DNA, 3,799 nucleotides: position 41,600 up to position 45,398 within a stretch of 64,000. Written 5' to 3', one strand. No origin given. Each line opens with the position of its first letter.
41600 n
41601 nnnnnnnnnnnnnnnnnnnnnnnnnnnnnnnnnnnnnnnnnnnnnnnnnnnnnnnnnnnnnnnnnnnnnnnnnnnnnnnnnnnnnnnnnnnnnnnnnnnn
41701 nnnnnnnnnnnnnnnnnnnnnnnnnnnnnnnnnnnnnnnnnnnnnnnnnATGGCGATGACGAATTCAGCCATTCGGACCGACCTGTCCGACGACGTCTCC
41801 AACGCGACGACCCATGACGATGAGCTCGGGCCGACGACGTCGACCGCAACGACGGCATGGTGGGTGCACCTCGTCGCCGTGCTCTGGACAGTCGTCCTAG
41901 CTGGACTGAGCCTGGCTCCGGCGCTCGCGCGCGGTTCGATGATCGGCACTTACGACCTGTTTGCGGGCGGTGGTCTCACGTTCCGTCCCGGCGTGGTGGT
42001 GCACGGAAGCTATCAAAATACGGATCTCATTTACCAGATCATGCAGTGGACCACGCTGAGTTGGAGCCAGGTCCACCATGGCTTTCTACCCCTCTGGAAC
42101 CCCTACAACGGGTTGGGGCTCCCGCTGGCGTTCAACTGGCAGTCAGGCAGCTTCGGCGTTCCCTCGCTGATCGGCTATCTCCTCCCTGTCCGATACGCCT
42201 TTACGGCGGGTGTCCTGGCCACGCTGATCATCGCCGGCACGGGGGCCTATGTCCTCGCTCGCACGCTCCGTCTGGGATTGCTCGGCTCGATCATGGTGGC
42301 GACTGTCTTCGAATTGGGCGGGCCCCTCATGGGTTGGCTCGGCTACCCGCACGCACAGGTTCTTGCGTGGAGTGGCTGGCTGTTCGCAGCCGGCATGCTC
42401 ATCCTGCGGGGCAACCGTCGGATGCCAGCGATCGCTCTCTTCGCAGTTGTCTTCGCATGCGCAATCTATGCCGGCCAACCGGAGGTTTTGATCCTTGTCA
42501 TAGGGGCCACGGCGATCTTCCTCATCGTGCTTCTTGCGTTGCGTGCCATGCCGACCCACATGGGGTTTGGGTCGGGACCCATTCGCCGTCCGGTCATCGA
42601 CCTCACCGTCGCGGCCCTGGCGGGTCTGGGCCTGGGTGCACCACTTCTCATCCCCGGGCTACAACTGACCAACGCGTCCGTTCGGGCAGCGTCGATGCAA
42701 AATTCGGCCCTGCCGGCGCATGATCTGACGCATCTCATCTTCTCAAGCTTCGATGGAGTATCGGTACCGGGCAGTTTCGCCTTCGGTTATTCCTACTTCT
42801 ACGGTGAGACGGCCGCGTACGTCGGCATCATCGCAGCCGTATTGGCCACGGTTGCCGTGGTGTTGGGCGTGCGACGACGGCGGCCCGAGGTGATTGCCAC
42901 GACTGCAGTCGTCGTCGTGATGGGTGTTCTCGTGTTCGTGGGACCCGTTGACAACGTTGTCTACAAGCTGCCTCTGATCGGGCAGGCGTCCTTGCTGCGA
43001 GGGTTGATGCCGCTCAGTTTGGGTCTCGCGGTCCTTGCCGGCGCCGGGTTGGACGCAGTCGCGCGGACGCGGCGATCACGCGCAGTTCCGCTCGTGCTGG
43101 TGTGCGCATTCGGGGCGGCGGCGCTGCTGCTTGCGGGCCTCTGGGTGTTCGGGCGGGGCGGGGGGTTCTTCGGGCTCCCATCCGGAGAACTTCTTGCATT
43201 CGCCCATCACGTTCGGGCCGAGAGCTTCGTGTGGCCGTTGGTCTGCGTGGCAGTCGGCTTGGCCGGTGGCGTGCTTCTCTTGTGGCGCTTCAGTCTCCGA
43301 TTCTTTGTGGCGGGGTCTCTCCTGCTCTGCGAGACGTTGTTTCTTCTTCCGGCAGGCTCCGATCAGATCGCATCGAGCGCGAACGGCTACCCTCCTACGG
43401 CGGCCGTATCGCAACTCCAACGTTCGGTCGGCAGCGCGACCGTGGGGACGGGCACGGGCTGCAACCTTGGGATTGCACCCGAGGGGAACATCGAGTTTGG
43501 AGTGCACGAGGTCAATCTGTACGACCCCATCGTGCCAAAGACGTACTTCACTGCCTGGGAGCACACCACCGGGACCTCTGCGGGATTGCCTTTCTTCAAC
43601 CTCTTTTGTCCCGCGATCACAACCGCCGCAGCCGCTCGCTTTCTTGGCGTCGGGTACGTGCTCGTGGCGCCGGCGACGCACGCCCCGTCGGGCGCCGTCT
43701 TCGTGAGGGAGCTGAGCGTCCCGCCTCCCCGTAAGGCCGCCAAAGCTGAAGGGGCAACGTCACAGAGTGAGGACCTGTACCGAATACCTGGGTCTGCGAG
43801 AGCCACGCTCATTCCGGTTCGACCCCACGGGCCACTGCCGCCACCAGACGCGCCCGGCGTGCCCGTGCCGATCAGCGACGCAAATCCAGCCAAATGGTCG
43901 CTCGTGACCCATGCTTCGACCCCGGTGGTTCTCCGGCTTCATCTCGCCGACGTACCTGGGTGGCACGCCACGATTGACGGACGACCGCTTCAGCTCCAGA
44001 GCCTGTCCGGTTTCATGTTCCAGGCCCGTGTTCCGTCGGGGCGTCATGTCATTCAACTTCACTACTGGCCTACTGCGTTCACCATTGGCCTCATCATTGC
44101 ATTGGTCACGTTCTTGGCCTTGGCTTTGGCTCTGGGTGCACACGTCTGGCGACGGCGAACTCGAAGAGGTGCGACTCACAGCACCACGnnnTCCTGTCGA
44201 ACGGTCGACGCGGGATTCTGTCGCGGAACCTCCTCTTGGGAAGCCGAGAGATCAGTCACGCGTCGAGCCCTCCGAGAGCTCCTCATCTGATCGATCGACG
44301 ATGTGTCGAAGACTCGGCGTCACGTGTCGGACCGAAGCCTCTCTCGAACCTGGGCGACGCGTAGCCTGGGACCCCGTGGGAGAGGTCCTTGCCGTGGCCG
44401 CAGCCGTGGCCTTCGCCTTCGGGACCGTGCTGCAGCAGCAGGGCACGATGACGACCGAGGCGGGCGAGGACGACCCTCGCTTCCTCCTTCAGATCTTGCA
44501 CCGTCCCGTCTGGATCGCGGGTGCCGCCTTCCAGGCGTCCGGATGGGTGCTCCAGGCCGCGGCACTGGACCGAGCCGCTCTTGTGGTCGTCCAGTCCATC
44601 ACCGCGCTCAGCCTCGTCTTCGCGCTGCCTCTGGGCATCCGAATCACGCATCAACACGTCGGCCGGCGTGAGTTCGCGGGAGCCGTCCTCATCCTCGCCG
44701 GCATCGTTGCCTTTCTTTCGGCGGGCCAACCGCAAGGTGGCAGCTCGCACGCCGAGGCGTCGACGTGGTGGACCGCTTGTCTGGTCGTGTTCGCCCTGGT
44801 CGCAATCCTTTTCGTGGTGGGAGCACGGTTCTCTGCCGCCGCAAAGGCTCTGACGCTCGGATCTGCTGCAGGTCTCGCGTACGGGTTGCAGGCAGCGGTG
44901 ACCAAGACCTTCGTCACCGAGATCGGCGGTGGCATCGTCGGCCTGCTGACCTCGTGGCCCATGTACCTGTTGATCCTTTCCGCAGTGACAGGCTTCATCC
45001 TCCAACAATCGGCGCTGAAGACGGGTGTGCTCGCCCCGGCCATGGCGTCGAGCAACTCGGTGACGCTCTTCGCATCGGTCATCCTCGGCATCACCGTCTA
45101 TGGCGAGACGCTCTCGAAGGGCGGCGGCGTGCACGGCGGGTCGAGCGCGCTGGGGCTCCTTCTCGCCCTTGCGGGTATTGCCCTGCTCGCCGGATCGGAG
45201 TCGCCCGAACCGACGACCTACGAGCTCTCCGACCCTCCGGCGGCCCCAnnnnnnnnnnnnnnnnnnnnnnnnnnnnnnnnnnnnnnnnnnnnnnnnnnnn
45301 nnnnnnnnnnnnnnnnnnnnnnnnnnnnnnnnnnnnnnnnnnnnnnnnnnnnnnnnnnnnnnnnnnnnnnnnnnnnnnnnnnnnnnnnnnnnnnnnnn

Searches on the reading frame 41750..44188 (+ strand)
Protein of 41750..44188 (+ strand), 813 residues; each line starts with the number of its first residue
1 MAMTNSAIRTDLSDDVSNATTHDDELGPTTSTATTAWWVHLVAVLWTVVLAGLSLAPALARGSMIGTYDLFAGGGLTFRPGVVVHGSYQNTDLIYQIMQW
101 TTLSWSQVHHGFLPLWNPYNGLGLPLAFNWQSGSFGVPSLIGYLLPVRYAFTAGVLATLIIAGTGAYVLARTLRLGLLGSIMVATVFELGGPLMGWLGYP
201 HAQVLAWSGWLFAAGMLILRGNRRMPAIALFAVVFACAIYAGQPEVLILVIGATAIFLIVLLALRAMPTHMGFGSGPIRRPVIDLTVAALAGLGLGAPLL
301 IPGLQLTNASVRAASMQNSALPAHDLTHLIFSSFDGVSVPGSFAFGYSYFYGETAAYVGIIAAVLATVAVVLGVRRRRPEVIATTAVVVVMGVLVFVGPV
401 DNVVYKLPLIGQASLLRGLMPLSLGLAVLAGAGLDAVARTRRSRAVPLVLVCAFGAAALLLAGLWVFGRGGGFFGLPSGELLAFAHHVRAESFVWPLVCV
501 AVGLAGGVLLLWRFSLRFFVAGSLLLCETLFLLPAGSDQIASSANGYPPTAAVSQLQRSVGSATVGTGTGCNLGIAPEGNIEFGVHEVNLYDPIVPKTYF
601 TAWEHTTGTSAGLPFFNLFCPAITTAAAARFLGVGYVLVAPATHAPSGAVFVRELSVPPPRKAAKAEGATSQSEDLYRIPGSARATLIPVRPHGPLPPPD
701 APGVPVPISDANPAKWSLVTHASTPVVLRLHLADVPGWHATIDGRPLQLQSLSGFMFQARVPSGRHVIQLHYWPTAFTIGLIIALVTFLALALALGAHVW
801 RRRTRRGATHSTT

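Call 4: search_protein_families(library=pfam, proteins=[window:41750-44188:+], max_evalue=0.01)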
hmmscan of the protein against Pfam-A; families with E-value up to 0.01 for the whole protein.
window:41750-44188:+ (813 aa): 1 family
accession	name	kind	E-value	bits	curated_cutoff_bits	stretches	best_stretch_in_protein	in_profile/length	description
PF09586.16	YfhO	-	6.8e-10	38.4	28.5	1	727-783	778-834/835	Bacterial membrane protein YfhO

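Call 5: search_protein_families(library=ncbifam, proteins=[window:41750-44188:+], max_evalue=0.1)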
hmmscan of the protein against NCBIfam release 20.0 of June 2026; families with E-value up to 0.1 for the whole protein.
window:41750-44188:+ (813 aa): 2 families
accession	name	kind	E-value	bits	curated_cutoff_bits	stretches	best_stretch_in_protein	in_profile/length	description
NF047590.1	GlcsyltransPgfM2Strep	equivalog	3.6e-06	25.4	1500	1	736-792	818-874/884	glycosyltransferase PgfM2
NF047589.1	GlcsyltransPgfM1Strep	equivalog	0.0013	16.8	1400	1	736-792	892-948/955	glycosyltransferase PgfM1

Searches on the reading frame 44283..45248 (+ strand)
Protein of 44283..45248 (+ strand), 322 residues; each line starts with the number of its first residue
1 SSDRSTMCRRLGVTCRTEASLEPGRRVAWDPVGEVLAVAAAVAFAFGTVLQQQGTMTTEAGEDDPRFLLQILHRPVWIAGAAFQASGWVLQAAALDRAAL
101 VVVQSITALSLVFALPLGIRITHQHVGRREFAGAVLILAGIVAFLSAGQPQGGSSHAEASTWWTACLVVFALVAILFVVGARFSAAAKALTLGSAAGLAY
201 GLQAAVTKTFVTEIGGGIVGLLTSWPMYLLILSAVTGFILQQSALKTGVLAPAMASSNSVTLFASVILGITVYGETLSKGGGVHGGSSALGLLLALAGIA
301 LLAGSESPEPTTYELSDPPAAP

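Call 15: search_protein_families(library=pfam, proteins=[window:44283-45248:+], max_evalue=0.001)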
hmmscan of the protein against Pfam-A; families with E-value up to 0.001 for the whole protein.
window:44283-45248:+ (322 aa): 1 family
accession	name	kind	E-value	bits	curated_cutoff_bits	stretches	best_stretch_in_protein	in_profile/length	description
PF00892.27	EamA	-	0.0004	21.1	28.2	1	81-143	69-132/135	EamA-like transporter family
